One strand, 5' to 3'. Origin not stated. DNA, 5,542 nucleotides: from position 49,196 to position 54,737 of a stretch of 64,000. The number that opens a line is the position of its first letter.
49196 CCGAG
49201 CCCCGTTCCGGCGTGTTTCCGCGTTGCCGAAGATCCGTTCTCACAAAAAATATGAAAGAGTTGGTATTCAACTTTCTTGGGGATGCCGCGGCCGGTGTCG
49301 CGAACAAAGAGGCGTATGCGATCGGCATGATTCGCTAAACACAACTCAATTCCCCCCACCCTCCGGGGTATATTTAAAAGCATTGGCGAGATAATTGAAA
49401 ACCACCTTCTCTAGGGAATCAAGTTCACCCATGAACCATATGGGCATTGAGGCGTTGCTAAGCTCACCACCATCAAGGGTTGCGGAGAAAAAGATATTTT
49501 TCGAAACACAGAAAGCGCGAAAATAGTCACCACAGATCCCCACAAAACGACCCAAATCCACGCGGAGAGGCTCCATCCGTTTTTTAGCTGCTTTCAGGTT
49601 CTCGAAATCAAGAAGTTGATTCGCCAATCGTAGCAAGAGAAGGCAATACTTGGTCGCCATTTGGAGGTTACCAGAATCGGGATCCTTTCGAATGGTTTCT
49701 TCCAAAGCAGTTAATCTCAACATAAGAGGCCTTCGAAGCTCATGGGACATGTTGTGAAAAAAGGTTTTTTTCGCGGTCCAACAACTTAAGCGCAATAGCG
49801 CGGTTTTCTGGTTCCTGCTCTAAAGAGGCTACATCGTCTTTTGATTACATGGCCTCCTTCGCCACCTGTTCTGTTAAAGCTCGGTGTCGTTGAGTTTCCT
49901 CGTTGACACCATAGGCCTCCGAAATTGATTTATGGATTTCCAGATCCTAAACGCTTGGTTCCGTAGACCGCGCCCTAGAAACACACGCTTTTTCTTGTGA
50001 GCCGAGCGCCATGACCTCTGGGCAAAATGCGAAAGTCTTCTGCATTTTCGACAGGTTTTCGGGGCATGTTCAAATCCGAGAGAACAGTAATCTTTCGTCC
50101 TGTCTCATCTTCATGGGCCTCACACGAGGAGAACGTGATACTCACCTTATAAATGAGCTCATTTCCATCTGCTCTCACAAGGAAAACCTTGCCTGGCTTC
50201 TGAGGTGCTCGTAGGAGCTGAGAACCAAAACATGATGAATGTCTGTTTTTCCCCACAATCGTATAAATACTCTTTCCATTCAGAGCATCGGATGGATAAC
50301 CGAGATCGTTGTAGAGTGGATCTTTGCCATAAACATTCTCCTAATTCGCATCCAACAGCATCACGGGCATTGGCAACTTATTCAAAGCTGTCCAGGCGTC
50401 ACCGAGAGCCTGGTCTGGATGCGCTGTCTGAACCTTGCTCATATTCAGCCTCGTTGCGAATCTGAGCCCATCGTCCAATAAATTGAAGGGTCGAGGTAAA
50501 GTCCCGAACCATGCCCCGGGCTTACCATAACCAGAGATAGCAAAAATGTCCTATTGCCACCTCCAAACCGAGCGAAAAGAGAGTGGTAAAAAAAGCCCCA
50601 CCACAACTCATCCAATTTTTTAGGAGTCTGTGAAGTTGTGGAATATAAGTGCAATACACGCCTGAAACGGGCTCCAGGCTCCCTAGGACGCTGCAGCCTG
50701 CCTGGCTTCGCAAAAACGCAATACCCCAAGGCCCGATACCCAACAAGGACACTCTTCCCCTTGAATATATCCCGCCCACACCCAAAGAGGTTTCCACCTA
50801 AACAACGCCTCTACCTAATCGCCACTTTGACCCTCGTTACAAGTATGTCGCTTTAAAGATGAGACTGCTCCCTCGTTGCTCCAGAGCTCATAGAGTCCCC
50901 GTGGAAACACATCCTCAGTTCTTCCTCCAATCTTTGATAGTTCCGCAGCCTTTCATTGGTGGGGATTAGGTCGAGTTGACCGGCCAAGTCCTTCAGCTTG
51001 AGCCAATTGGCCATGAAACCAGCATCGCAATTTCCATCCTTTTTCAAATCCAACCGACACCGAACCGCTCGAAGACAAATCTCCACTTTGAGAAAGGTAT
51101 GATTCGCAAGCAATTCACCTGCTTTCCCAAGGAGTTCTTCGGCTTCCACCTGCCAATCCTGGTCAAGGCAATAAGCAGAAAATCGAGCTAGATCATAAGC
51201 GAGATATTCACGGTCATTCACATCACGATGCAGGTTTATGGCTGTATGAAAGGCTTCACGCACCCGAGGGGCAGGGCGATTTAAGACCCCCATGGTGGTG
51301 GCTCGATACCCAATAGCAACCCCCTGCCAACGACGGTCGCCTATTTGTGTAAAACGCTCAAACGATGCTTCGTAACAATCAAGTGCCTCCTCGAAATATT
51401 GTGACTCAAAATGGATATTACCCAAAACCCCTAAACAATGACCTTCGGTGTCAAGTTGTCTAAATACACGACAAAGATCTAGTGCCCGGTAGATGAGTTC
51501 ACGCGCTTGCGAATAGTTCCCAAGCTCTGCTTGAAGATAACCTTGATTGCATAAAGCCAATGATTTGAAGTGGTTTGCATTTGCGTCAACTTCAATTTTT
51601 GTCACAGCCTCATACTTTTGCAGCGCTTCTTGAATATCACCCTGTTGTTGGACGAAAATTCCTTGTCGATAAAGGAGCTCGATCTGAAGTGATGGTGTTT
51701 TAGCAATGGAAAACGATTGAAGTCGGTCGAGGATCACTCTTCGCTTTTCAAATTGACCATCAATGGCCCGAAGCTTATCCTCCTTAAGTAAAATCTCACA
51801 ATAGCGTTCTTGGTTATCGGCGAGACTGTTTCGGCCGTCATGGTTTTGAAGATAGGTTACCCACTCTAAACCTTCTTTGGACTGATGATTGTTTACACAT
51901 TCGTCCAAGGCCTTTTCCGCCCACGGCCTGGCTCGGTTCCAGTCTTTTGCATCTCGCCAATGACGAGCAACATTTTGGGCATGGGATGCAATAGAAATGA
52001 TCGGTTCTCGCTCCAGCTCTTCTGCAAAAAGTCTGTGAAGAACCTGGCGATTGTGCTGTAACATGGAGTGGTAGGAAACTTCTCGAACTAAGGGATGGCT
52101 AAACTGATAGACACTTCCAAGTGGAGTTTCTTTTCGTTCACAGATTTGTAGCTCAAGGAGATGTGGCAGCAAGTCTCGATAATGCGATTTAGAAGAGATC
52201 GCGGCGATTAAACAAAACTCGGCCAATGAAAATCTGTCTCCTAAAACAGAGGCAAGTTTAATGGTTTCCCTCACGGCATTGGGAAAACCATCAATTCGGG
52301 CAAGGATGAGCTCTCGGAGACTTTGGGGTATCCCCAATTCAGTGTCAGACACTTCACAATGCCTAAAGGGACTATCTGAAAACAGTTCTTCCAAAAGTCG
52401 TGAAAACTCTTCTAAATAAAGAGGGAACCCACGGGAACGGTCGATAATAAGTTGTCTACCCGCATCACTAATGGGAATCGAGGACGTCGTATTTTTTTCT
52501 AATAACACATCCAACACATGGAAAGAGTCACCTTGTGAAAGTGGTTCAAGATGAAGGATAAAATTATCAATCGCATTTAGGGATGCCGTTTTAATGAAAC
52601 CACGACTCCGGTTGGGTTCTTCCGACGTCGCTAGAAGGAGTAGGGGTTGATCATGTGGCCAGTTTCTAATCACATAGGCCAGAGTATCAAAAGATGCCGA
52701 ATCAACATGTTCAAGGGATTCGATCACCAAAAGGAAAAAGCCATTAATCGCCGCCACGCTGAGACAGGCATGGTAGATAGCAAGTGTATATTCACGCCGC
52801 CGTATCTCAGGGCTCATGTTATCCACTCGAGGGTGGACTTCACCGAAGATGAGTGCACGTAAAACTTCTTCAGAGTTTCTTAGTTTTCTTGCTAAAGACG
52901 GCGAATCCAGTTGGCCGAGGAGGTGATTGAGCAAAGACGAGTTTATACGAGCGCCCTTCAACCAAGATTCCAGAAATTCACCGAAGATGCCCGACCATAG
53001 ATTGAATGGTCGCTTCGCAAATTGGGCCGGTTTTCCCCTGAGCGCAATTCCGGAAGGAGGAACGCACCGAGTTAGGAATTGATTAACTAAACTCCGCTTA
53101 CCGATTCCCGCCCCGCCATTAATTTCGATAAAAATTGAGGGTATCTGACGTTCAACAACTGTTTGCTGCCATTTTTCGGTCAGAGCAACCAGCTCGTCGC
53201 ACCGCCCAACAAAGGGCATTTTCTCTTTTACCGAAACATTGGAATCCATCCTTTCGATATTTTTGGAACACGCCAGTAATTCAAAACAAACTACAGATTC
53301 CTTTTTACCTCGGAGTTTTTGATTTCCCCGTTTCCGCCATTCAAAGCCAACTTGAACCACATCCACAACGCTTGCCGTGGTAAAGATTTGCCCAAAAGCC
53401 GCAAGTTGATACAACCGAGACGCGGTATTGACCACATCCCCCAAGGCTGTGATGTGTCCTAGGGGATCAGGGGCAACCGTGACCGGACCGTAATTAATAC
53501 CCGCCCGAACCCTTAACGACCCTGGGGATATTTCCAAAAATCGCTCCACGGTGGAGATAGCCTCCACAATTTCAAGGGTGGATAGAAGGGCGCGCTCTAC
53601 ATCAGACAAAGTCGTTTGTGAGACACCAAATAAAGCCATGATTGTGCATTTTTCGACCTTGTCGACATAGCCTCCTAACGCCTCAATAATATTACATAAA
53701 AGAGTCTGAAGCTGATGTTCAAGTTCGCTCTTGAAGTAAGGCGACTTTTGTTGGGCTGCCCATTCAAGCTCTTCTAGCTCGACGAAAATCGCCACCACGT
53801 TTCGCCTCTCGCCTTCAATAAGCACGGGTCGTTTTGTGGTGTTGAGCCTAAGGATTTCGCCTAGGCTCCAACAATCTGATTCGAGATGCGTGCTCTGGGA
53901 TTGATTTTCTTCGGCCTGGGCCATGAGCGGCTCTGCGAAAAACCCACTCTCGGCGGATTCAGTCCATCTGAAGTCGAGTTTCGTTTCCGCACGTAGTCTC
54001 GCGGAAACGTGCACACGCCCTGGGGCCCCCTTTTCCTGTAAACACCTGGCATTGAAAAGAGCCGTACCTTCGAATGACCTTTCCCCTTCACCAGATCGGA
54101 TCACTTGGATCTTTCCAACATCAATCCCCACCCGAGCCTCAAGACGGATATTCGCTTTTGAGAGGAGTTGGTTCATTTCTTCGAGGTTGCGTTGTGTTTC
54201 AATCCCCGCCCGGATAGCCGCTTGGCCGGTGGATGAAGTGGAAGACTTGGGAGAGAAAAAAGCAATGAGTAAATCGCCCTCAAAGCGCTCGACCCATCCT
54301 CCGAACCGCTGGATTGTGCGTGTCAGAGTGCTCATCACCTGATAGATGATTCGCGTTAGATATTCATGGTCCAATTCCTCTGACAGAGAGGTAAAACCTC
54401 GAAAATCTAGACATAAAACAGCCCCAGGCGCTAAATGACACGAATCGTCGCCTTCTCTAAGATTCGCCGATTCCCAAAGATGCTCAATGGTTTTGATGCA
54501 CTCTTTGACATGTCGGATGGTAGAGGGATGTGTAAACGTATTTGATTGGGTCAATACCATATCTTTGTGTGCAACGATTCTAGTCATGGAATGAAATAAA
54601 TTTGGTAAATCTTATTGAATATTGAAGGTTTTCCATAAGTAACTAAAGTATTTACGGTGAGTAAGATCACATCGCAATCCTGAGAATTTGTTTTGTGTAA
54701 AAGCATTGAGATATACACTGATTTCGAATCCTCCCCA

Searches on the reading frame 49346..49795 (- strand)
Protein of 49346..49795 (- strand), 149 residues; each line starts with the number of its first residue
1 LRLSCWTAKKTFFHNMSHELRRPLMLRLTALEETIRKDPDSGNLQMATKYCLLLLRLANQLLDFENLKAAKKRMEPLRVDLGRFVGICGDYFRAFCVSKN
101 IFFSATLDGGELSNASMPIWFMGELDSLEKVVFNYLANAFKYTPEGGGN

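Call 29: search_protein_families(library=pfam, proteins=[window:49346-49795:-], max_evalue=0.01)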
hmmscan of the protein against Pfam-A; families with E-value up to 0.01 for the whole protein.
window:49346-49795:- (149 aa): 1 family
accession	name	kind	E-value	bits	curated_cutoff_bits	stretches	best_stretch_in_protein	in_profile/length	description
PF00512.31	HisKA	-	1.4e-05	25.5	26.9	1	8-68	1-64/66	His Kinase A (phospho-acceptor) domain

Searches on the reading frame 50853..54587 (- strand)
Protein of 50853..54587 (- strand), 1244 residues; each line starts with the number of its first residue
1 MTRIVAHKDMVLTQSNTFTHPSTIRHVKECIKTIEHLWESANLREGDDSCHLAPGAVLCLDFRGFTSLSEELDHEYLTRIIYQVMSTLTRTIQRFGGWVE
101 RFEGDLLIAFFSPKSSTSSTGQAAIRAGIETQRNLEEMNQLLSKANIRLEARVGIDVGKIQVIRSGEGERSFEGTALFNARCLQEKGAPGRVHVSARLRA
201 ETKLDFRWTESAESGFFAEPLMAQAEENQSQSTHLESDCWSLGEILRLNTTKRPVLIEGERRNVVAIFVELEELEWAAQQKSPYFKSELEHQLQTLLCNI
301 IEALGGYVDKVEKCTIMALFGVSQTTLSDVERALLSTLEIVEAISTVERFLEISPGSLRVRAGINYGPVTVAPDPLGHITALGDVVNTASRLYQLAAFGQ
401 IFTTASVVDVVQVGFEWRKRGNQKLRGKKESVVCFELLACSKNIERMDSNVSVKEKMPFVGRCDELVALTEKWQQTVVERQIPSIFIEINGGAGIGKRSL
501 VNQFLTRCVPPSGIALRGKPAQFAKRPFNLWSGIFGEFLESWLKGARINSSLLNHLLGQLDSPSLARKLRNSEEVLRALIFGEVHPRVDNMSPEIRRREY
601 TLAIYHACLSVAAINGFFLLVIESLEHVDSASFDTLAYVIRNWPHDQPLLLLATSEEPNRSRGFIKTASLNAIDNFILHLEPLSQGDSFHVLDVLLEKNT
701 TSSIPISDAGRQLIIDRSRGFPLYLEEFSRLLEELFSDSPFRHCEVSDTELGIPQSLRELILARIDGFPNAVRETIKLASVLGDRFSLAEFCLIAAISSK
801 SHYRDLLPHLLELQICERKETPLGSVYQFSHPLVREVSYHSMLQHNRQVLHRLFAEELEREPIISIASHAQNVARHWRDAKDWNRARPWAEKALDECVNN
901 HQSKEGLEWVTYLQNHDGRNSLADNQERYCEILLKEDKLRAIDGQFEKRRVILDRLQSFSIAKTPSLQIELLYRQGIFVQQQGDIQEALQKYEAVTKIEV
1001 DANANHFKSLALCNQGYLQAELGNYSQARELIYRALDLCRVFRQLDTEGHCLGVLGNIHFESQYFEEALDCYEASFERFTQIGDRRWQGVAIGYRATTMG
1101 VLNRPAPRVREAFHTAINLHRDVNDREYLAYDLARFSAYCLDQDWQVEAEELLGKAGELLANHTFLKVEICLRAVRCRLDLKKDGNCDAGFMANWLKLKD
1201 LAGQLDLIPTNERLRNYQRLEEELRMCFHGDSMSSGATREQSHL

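Call 5: search_protein_families(library=pfam, proteins=[window:50853-54587:-], max_evalue=0.01)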
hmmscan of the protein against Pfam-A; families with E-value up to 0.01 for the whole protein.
window:50853-54587:- (1244 aa): 9 families
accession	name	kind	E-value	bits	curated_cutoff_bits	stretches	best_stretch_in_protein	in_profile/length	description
PF00211.25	Guanylate_cyc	-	4e-13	49.8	21.9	1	265-434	10-178/183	Adenylate and Guanylate cyclase catalytic domain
PF13191.12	AAA_16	-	6.6e-11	43.4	32.6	1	458-651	1-166/167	AAA ATPase domain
PF07719.23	TPR_2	-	2.3e-10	40.2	27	0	1054-1076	6-28/34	Tetratricopeptide repeat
PF13424.12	TPR_12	-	1.4e-07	32.1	30.1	1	970-1040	4-76/77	Tetratricopeptide repeat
PF00515.34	TPR_1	-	2e-06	27.8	27.8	0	1011-1039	3-31/34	Tetratricopeptide repeat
PF13374.12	TPR_10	-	1.5e-05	25.3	27.5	0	1051-1078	4-31/42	Tetratricopeptide repeat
PF17874.7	TPR_MalT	-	1.7e-05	24.7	45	1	970-1077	41-150/336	MalT-like TPR region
PF13181.12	TPR_8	-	0.00037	20.9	25.7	0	1011-1039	3-31/34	Tetratricopeptide repeat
PF13428.12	TPR_14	-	0.001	20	23.5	0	1018-1039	10-31/44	Tetratricopeptide repeat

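Call 7: search_protein_families(library=padloc, proteins=[window:50853-54587:-], max_evalue=0.01)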
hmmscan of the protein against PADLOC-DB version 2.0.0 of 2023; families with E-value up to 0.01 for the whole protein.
window:50853-54587:- (1244 aa): 10 families
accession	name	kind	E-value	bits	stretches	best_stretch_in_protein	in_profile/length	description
PDLC02367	PycC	-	5.6e-18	63.2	2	40-167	30-154/226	-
PDLC00734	PycC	-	2.7e-17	61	2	60-200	195-342/374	Pycsar cyclase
PDLC02370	PycC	-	1.4e-15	55.5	2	60-159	87-189/340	-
PDLC00766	PycC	-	4.1e-11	40.8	1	39-166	29-156/232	Pycsar cyclase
PDLC00764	PycC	-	4e-08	30.6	1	58-159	98-204/449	Pycsar cyclase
PDLC00767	PycC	-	1.4e-07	29.2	1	60-160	98-201/337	Pycsar cyclase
PDLC00761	PycC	-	0.00012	19.1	1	58-159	109-213/438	Pycsar cyclase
PDLC02369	PycC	-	0.00022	18.9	1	59-196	51-185/248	-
PDLC01169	TPR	-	0.00032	18.2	1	995-1103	100-202/252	TPR repeats containing protein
PDLC02368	PycC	-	0.003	15.2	0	57-169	47-159/234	-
